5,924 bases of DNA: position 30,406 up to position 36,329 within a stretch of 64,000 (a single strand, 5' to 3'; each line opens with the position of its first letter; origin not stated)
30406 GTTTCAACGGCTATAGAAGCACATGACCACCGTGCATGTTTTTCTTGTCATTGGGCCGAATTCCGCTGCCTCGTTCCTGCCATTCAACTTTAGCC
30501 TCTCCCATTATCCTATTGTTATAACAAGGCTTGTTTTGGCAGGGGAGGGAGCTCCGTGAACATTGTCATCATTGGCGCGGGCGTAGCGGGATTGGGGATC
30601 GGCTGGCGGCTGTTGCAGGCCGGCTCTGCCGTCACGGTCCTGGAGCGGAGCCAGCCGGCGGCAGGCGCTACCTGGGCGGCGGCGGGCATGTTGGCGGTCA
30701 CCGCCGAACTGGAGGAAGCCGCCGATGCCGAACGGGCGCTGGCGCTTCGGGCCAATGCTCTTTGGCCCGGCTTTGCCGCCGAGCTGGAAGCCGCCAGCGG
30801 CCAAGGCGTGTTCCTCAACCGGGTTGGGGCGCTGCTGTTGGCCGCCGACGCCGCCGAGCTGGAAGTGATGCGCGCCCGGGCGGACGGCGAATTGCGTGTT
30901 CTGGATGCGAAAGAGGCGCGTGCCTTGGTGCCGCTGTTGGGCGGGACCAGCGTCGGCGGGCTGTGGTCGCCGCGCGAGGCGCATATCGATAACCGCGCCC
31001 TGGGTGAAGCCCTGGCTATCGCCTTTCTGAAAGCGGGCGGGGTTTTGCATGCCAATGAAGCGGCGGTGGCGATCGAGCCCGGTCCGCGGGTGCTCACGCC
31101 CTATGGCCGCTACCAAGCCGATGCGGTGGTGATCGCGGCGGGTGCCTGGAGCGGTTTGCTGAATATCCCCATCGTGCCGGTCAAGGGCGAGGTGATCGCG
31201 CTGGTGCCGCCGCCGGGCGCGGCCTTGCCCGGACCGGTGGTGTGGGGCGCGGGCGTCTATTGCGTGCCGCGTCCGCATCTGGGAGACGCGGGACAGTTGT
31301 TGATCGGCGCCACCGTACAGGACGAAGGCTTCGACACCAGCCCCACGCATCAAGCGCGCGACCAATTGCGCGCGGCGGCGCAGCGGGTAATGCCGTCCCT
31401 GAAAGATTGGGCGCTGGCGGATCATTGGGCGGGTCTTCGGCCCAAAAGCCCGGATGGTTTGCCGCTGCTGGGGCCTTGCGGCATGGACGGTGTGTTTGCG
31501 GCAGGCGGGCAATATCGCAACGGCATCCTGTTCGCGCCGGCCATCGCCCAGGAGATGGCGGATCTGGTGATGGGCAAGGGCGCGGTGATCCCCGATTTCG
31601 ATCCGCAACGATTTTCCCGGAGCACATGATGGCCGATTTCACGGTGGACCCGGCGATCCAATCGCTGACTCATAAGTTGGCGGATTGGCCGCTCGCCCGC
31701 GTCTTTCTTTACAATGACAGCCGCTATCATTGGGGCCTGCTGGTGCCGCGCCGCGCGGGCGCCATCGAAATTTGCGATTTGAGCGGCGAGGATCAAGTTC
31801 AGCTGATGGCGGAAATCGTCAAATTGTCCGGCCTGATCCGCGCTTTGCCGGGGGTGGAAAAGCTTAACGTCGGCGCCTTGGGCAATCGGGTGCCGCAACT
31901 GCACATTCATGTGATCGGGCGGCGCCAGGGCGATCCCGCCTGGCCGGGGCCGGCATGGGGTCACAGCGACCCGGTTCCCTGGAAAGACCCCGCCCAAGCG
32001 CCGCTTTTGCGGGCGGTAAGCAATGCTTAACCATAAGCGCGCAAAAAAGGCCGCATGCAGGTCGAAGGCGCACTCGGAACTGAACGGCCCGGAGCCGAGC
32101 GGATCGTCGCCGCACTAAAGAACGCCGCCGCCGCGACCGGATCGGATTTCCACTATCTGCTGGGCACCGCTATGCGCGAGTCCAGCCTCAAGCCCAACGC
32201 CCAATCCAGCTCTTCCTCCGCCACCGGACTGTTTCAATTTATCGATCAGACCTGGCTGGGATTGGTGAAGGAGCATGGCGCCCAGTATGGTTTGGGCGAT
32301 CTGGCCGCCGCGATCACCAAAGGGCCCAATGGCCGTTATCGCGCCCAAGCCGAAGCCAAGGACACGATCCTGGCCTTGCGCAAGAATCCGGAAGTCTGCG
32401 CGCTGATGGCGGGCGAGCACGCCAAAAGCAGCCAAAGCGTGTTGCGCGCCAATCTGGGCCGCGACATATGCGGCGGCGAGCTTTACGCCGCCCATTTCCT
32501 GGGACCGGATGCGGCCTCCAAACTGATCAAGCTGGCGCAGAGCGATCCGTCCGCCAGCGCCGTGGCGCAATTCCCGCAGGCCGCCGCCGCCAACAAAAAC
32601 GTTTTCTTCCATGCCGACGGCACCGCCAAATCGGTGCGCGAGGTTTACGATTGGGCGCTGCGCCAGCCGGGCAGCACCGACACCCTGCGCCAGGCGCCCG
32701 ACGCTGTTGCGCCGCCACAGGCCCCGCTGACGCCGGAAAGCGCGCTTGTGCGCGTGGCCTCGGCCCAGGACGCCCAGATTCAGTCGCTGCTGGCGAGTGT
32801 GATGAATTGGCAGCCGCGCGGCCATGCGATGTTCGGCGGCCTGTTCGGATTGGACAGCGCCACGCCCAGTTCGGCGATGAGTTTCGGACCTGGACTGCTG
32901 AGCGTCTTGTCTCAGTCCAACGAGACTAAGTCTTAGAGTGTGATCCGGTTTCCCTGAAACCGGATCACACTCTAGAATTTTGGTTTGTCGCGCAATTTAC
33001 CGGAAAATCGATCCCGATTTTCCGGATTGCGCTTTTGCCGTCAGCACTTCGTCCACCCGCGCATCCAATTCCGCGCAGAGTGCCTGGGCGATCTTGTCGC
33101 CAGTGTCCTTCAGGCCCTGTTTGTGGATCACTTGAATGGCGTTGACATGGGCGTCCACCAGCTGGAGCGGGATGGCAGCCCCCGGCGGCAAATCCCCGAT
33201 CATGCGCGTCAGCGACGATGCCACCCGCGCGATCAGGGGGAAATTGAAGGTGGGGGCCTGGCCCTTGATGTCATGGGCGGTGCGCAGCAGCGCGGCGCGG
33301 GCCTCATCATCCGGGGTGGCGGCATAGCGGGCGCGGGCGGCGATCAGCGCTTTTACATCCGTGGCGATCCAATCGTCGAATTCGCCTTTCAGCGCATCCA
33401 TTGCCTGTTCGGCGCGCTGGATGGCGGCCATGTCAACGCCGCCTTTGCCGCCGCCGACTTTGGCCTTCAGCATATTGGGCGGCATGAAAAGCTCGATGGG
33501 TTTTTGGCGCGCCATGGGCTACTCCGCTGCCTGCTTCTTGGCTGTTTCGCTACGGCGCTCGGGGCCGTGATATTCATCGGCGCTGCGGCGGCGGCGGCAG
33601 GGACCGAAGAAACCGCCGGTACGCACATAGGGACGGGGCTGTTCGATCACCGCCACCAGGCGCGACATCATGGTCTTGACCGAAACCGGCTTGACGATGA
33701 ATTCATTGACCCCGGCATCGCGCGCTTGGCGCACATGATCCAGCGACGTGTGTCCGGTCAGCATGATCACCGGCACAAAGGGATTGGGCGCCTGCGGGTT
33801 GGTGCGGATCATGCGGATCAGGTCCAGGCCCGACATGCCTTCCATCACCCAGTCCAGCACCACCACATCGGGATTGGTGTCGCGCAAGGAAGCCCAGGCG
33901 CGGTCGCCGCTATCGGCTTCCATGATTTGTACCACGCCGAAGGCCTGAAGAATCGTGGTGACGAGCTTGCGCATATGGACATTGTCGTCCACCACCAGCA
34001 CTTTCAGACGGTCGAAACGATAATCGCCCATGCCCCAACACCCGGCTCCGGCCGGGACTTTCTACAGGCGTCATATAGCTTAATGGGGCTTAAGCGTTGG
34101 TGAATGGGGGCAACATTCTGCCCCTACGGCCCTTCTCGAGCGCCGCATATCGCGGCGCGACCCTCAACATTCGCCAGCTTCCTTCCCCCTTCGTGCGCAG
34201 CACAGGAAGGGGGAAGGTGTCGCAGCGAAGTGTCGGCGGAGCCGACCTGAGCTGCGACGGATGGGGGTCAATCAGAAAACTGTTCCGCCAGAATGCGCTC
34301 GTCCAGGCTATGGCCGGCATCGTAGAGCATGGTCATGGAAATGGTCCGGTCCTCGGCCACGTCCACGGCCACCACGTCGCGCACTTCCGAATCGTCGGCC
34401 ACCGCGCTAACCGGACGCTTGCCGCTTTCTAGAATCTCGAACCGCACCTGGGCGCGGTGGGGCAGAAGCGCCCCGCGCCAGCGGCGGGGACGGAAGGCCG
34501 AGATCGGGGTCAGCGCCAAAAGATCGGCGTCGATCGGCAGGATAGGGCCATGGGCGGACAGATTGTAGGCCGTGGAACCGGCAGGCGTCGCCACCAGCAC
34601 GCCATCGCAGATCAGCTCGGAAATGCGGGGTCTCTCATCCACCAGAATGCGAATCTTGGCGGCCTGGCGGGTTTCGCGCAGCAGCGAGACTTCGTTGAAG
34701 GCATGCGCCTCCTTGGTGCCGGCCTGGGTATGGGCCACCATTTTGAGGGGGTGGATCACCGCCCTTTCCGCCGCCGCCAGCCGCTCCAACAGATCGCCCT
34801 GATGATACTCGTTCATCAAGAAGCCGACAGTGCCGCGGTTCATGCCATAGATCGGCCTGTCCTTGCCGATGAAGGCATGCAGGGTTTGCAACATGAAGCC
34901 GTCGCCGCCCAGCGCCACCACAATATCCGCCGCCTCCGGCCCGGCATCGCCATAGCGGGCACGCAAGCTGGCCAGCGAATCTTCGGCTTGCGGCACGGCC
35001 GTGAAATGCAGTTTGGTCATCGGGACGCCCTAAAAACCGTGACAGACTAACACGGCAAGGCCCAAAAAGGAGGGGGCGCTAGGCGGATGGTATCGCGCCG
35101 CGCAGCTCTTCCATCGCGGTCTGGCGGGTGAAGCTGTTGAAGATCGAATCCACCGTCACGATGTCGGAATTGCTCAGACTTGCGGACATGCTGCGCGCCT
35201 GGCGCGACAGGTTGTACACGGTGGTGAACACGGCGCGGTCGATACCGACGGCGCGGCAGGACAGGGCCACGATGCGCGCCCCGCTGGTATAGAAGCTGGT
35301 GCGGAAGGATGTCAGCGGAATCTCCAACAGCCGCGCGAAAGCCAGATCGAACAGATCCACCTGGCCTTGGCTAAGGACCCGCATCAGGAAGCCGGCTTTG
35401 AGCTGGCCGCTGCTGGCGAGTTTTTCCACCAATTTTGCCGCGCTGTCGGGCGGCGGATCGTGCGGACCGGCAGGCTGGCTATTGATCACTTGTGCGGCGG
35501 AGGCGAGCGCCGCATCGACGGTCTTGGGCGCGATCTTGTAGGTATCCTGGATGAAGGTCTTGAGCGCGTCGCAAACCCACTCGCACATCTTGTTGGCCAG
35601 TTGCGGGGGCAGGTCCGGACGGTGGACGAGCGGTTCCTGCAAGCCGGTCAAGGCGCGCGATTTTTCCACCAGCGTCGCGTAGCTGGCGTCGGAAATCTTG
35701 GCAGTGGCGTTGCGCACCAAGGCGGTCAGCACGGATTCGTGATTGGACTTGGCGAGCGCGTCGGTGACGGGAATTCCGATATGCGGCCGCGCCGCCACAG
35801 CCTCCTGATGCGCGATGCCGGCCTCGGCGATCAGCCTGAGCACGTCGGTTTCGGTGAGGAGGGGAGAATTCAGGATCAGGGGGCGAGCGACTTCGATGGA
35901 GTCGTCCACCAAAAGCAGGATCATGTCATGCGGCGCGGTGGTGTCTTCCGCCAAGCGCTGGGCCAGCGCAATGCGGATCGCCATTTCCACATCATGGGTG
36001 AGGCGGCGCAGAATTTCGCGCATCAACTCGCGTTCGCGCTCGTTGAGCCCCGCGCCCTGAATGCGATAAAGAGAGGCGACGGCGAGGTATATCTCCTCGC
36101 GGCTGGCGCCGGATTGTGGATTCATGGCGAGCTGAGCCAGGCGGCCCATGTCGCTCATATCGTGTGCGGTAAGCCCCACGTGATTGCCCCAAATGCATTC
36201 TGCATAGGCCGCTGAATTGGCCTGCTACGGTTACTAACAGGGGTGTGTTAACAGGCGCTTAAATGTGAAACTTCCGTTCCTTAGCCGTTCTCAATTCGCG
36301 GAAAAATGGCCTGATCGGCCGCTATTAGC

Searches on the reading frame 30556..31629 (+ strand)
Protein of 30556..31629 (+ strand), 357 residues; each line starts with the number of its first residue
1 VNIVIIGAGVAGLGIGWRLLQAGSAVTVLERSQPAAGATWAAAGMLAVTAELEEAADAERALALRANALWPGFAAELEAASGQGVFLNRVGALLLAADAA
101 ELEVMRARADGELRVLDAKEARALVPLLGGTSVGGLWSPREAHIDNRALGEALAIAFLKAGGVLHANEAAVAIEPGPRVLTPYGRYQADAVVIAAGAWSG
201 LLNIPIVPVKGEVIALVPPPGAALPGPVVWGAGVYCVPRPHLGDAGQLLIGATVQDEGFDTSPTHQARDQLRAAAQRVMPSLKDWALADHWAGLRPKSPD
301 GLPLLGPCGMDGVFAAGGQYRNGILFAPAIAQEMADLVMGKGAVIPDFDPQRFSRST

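Call 75: search_protein_families(library=pfam, proteins=[window:30556-31629:+], max_evalue=0.00001)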
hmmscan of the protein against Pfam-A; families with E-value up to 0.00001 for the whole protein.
window:30556-31629:+ (357 aa): 2 families
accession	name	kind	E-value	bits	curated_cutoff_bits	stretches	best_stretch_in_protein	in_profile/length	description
PF01266.30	DAO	-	2.9e-70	238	27.9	1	3-337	2-353/353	FAD dependent oxidoreductase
PF07992.20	Pyr_redox_2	-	3e-07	30.6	26.1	1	1-206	1-118/291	Pyridine nucleotide-disulphide oxidoreductase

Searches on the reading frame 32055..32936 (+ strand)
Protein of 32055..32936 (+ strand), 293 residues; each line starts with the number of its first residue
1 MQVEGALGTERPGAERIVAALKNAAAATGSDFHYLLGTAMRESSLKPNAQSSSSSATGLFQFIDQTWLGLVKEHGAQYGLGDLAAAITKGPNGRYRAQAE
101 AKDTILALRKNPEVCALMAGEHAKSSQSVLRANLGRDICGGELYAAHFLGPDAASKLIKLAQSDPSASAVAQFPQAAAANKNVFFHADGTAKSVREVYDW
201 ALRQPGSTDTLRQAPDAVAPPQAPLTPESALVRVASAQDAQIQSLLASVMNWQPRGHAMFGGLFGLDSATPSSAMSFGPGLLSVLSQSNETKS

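Call 75: search_protein_families(library=pfam, proteins=[window:32055-32936:+], max_evalue=0.00001)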
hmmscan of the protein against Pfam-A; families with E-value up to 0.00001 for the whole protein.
window:32055-32936:+ (293 aa): 1 family
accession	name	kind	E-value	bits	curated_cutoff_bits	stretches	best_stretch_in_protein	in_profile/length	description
PF01464.25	SLT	-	8.3e-06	25.8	21.3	0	22-73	4-54/117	Transglycosylase SLT domain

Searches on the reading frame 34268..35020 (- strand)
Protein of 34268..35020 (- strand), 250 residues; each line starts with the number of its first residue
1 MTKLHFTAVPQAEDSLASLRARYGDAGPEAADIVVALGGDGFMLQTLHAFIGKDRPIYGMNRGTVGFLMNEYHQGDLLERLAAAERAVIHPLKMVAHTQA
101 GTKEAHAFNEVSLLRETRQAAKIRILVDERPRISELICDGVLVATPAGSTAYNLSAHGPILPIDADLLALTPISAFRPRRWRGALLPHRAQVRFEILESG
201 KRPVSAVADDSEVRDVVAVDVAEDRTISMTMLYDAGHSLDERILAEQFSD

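Call 75: search_protein_families(library=pfam, proteins=[window:34268-35020:-], max_evalue=0.00001)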
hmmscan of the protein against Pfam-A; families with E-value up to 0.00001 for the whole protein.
window:34268-35020:- (250 aa): 2 families
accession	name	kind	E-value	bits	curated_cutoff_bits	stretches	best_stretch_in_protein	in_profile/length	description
PF20143.4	NAD_kinase_C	-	4.5e-10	39.8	23.7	1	109-204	2-95/126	ATP-NAD kinase C-terminal domain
PF01513.26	NAD_kinase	-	4.8e-08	33.8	25.5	1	28-69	70-111/130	ATP-NAD kinase N-terminal domain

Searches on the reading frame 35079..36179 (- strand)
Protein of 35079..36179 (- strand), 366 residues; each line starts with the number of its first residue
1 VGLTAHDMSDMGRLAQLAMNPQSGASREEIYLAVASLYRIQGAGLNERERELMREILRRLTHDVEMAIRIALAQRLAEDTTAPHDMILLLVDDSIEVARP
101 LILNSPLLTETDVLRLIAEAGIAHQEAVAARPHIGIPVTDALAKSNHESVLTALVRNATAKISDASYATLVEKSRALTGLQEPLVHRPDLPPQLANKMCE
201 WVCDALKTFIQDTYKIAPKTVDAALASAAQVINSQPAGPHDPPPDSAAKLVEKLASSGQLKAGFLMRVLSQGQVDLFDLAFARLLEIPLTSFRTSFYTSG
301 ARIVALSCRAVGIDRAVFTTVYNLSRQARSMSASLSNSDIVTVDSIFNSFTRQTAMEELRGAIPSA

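Call 3: search_protein_families(library=pfam, proteins=[window:35079-36179:-], max_evalue=1)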
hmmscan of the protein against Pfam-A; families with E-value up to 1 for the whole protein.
window:35079-36179:- (366 aa): 1 family
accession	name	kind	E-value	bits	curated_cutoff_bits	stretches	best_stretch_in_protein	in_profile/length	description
PF10098.14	DUF2336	-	2.4e-54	185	34.6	1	97-360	1-262/262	Uncharacterised protein conserved in bacteria (DUF2336)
